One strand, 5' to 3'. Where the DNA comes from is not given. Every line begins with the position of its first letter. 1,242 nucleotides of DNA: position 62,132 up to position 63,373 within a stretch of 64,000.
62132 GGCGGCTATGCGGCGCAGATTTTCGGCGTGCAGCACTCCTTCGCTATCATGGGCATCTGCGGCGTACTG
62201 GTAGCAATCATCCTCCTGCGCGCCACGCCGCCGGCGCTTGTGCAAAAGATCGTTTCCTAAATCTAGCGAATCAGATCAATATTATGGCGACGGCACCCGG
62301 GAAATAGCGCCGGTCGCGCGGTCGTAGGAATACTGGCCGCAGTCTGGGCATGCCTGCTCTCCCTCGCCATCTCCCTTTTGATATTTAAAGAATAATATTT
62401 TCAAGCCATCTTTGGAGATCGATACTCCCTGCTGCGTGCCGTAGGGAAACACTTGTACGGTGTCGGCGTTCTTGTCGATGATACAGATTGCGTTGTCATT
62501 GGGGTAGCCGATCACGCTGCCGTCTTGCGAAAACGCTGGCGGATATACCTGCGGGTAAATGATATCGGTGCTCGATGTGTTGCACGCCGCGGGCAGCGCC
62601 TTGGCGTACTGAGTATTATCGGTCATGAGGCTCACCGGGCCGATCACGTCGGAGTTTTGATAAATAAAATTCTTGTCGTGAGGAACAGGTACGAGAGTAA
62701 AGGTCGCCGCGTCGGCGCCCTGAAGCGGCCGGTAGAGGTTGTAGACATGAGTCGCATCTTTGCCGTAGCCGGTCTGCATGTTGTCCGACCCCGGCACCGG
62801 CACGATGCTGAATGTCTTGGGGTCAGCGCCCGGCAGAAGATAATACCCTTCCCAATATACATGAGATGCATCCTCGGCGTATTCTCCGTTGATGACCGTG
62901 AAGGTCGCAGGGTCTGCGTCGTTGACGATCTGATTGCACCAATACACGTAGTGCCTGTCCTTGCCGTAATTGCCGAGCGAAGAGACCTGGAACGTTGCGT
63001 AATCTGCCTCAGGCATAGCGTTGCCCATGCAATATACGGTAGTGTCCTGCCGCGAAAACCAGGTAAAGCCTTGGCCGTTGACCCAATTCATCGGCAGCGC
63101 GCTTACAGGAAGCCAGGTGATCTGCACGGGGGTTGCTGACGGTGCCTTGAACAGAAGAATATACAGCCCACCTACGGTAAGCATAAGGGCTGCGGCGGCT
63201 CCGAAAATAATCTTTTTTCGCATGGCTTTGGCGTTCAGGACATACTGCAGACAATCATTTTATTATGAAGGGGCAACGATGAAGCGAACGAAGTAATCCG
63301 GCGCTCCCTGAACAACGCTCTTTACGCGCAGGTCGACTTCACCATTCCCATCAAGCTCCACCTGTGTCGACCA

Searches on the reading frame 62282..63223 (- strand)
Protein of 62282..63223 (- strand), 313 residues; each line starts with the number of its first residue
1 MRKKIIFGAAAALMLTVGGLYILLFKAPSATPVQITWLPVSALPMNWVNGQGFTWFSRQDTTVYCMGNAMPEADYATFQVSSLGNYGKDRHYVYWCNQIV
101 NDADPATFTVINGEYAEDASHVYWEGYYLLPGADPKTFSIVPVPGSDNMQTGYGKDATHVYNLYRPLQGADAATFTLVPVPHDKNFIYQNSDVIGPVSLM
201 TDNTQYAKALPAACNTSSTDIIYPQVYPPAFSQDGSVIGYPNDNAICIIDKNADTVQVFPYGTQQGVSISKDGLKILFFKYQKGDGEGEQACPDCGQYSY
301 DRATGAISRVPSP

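Call 68: search_protein_families(library=pfam, proteins=[window:62282-63223:-], max_evalue=0.00001)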
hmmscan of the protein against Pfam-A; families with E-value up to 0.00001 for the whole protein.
window:62282-63223:- (313 aa): 1 family
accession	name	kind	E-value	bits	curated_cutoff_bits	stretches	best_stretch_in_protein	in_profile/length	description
PF13644.11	DKNYY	-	1.8e-21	77.7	25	1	56-191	1-140/141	DKNYY family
